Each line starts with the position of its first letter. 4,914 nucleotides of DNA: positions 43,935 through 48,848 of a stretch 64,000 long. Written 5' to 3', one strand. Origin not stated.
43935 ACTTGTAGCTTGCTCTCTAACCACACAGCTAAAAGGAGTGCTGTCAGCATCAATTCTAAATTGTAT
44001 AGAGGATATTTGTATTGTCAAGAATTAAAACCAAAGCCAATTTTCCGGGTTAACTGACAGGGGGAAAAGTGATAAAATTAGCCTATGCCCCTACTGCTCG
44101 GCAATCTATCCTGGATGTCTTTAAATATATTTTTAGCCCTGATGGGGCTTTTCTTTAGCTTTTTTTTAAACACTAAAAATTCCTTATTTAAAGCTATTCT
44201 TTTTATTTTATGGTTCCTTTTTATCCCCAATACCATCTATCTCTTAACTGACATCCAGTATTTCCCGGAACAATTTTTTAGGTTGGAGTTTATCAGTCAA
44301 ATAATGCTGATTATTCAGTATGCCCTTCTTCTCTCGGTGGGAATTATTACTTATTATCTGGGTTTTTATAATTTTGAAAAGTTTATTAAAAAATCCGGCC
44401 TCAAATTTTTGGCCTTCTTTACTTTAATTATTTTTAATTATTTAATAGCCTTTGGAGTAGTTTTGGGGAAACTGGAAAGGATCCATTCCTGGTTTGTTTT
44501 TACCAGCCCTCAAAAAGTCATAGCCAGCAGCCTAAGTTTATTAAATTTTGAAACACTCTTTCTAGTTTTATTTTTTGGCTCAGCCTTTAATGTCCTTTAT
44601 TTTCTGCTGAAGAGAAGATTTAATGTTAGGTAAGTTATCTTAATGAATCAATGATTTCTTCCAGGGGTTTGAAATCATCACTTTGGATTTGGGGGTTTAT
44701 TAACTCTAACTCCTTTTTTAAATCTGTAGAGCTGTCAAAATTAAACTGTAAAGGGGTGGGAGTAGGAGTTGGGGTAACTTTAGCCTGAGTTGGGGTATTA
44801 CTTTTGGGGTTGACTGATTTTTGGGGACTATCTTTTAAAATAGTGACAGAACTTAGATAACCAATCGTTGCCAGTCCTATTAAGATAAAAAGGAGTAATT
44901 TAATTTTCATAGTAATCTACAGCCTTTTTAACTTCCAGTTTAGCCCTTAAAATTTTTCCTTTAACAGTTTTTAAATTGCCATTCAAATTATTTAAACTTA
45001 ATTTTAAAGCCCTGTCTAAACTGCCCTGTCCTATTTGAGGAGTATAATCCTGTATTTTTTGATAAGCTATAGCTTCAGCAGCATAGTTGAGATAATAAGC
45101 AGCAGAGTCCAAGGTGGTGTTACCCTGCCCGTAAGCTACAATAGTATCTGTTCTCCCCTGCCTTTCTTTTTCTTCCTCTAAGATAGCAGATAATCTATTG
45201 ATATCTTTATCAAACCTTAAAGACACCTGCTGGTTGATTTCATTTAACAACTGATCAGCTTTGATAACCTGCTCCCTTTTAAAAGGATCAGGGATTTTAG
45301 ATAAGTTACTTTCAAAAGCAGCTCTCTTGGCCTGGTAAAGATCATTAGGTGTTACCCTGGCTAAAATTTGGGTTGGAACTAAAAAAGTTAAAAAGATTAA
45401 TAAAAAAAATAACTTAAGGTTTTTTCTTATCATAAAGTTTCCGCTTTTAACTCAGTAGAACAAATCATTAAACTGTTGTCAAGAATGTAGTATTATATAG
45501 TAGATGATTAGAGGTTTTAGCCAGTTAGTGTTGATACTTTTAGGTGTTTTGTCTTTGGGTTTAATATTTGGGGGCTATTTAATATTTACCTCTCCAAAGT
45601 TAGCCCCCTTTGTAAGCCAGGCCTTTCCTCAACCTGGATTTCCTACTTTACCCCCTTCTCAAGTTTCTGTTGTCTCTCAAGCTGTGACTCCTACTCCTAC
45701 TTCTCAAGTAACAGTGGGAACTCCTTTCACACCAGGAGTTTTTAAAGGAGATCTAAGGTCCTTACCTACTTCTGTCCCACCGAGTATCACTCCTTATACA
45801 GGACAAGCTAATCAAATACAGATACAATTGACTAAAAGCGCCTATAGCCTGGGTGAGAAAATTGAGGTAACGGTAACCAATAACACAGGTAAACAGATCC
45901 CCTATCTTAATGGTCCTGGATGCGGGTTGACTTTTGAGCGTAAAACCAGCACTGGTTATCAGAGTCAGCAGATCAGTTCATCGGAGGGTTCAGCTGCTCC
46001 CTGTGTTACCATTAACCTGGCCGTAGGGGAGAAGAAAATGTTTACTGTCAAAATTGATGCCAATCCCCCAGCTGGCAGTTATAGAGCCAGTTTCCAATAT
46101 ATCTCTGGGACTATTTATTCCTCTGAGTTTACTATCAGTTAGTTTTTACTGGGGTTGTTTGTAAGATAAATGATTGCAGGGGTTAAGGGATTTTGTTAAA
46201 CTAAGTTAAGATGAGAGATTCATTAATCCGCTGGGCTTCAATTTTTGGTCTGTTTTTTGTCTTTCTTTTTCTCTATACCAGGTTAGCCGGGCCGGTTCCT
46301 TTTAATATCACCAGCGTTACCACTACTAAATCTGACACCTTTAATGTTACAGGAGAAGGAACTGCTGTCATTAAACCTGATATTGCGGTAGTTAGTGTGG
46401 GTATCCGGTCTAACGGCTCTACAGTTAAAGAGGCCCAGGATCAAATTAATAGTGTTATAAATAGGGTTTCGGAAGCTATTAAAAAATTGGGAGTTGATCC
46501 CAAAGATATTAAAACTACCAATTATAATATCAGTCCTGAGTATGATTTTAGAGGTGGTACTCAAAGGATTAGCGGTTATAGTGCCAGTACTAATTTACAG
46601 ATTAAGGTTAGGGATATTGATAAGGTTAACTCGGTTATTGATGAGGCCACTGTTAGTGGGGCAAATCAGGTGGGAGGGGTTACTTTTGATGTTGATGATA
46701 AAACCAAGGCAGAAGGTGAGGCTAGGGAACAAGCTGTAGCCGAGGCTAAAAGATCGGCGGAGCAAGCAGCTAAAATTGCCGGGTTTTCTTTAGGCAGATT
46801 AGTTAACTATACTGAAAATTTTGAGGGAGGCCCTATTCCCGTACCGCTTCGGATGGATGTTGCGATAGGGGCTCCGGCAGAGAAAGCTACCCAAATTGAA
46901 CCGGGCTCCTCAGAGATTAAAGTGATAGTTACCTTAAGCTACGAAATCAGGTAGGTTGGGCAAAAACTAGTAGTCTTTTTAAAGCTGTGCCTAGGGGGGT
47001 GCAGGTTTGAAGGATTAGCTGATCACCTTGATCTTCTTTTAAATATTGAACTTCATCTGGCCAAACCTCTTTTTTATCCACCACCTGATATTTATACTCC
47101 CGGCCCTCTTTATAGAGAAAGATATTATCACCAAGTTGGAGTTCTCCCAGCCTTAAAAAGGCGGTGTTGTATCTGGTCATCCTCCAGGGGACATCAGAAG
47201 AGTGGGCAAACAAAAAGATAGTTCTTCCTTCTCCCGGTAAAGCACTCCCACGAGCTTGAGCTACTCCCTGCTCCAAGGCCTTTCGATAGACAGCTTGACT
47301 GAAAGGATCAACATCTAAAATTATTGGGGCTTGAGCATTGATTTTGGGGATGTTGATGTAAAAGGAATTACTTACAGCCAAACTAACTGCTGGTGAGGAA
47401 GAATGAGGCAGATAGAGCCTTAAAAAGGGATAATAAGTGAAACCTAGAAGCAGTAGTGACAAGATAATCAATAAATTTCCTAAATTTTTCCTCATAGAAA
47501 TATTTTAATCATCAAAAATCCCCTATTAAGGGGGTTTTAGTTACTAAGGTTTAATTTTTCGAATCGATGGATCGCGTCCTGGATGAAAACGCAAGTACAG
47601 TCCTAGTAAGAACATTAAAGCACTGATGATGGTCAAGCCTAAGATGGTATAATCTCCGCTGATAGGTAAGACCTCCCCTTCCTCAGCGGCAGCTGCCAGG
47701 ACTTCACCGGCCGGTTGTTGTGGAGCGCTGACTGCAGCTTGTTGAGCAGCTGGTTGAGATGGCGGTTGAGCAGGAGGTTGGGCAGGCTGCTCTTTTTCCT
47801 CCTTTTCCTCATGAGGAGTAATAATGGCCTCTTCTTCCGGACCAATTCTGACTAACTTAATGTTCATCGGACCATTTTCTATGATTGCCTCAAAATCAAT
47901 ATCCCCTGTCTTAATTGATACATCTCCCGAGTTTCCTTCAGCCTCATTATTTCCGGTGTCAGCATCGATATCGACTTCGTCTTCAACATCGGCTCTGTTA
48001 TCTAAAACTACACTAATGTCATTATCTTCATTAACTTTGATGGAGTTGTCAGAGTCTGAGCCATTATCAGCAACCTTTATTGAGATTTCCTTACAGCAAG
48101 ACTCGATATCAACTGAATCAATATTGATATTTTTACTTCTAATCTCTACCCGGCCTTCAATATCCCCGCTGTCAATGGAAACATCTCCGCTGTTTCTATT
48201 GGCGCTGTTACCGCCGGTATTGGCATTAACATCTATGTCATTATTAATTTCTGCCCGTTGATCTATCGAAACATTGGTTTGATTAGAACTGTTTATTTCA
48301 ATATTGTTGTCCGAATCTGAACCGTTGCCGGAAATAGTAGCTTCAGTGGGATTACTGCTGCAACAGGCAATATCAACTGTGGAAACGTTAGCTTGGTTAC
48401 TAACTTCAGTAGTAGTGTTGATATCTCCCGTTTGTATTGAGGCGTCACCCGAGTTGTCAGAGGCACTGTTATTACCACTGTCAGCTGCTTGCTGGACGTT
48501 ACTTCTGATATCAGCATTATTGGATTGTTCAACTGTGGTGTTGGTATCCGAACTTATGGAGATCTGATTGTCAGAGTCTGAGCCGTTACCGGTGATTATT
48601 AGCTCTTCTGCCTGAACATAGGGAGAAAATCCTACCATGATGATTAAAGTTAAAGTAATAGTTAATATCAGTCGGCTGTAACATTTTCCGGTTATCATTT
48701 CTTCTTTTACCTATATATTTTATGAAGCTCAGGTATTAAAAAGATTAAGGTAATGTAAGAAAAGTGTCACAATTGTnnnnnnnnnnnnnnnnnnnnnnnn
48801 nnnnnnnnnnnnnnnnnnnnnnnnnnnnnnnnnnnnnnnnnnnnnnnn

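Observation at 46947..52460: Sortase with a cluster of three large secreted proteins built from one novel tandem-repeat family, one ending in an LPISG sorting-signal-like tail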

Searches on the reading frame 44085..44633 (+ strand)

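Call 60: search_protein_families(library=pfam, proteins=[window:44085-44633:+], max_evalue=0.01)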
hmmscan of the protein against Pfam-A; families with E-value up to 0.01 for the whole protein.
window:44085-44633:+ (182 aa): 1 family
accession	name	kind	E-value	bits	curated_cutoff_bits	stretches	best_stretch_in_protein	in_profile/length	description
PF07099.16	DUF1361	-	1.2e-23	84.3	25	1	13-168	1-166/169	Protein of unknown function (DUF1361)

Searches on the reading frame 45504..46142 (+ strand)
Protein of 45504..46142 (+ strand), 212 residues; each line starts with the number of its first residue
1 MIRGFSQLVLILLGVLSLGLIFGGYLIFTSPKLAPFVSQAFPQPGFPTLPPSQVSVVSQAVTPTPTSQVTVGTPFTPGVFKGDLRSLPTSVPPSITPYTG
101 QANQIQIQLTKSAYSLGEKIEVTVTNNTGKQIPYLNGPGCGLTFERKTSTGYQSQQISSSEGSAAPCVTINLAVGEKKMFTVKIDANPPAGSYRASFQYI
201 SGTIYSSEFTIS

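Call 60: search_protein_families(library=pfam, proteins=[window:45504-46142:+], max_evalue=0.01)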
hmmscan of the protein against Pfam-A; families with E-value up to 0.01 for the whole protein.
window:45504-46142:+ (212 aa): 1 family
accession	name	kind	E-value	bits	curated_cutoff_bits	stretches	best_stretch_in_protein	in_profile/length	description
PF20251.4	Big_14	-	0.0063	16.9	27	1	102-195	2-90/104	Bacterial Ig-like domain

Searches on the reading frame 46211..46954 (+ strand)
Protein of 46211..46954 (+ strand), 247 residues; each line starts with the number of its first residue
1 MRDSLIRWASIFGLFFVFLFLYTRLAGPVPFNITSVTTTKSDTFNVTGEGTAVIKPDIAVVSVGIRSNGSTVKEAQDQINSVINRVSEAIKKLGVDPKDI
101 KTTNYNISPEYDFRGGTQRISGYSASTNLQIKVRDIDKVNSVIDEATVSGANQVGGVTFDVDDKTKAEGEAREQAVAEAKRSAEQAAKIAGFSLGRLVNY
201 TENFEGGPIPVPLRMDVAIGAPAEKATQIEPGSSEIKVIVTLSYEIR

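Call 60: search_protein_families(library=pfam, proteins=[window:46211-46954:+], max_evalue=0.01)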
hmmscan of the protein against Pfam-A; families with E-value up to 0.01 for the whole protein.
window:46211-46954:+ (247 aa): 1 family
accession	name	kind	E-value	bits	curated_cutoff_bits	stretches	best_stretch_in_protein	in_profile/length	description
PF04402.19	SIMPL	-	2.6e-51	175.2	25.2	1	45-244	2-205/205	Protein of unknown function (DUF541)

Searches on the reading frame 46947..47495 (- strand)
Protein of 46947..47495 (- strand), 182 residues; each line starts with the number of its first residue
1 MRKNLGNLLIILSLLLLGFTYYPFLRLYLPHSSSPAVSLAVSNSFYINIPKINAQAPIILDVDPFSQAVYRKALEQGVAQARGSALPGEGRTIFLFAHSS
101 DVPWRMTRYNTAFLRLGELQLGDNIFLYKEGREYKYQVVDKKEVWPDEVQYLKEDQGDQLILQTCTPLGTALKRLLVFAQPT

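Call 3: search_protein_families(library=pfam, proteins=[window:46947-47495:-], max_evalue=1)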
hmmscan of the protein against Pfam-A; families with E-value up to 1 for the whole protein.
window:46947-47495:- (182 aa): 1 family
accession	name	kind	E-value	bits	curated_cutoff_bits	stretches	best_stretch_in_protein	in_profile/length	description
PF04203.18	Sortase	-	7.1e-22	77.9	26.6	1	47-181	1-124/125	Sortase domain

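Call 4: search_protein_families(library=ncbifam, proteins=[window:46947-47495:-], max_evalue=1)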
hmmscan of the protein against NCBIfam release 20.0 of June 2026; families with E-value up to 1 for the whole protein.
window:46947-47495:- (182 aa): 6 families
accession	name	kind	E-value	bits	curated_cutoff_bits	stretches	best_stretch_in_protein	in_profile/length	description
NF033745.1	class_C_sortase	subfamily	2.7e-18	66.5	160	1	46-179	95-218/220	class C sortase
TIGR01076.1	sortase_fam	subfamily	1.2e-17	64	39.35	1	46-178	2-124/136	sortase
NF033746.1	class_D_sortase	subfamily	3.8e-14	52.6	165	1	46-181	12-133/135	class D sortase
NF058671.1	sortase_SrtD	exception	7.8e-13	48.5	140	1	47-180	67-186/187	class D sortase, LPxTATN-specific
NF033747.1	class_E_sortase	subfamily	6e-06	26.2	160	1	64-180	86-204/211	class E sortase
TIGR03784.1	marine_sortase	equivalog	3.7e-05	23.4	158.25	1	110-169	100-160/174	class GN sortase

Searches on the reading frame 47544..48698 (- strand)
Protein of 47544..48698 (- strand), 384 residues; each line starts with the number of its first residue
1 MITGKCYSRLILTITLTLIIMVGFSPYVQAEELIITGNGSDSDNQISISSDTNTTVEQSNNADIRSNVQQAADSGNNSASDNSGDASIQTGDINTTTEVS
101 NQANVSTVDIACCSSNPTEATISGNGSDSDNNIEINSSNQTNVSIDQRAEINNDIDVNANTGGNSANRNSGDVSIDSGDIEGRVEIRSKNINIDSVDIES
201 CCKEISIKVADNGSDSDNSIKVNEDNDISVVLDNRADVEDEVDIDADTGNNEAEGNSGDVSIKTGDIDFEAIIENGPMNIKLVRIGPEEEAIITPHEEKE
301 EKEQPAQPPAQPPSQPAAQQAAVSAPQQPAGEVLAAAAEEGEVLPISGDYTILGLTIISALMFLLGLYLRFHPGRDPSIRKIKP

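Call 3: search_protein_families(library=pfam, proteins=[window:47544-48698:-], max_evalue=1)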
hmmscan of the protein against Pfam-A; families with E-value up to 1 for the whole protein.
window:47544-48698:- (384 aa): 0 families

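Call 4: search_protein_families(library=ncbifam, proteins=[window:47544-48698:-], max_evalue=1)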
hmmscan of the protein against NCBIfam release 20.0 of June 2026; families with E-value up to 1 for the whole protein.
window:47544-48698:- (384 aa): 1 family
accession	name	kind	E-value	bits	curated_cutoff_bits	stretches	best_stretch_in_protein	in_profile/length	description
NF053819.1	EF0750_LPXTG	subfamily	0.00032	21.2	47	1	300-371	42-100/105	EF2685/EF0750 family sortase-dependent surface protein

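Call 71: find_homologous_proteins(query=window:47544-48698:-, max_evalue=0.001)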
Query window:47544-48698:- (384 aa): 295 proteins with E <= 0.001 among 7709 candidates; the best 120 are listed.
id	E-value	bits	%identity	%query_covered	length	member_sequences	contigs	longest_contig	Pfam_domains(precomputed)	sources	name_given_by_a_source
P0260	2.2e-222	756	100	95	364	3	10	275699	-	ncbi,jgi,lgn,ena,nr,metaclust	ncbi:MAG: Dentin sialophosphoprotein [Candidatus Daviesbacteria bacterium GW2011_GWA1_41_61]|nr:MAG:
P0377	6.3e-172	590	73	100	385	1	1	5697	-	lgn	-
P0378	1.9e-147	509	65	100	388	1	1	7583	-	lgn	-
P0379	5.4e-85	304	43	98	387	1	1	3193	-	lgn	-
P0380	1.2e-82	296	46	97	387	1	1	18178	-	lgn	-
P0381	1.3e-81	293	44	98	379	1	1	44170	-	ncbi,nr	ncbi:MAG: hypothetical protein Q7S44_01245 [bacterium]|nr:hypothetical protein [bacterium]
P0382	3.4e-71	259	42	92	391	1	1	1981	-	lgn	-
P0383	5.7e-69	251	42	95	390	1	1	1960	-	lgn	-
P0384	1.4e-67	247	42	90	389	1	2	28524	-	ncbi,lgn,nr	ncbi:hypothetical protein HY385_00620 [Candidatus Daviesbacteria bacterium]|nr:hypothetical protein 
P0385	1.1e-66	244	37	98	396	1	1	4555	-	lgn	-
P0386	2.3e-66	243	46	70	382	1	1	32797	-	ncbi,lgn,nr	ncbi:hypothetical protein HYS94_05065 [Candidatus Daviesbacteria bacterium]|nr:hypothetical protein 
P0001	3.5e-65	239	41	71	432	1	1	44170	-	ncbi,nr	ncbi:MAG: hypothetical protein Q7S44_01255 [bacterium]|nr:hypothetical protein [bacterium]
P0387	1.2e-64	237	42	92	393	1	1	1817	-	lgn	-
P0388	2.7e-64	236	40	97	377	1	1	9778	-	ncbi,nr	ncbi:MAG: hypothetical protein HY426_03515 [Candidatus Levybacteria bacterium]|nr:hypothetical prote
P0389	4.2e-64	235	40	95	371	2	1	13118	-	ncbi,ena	-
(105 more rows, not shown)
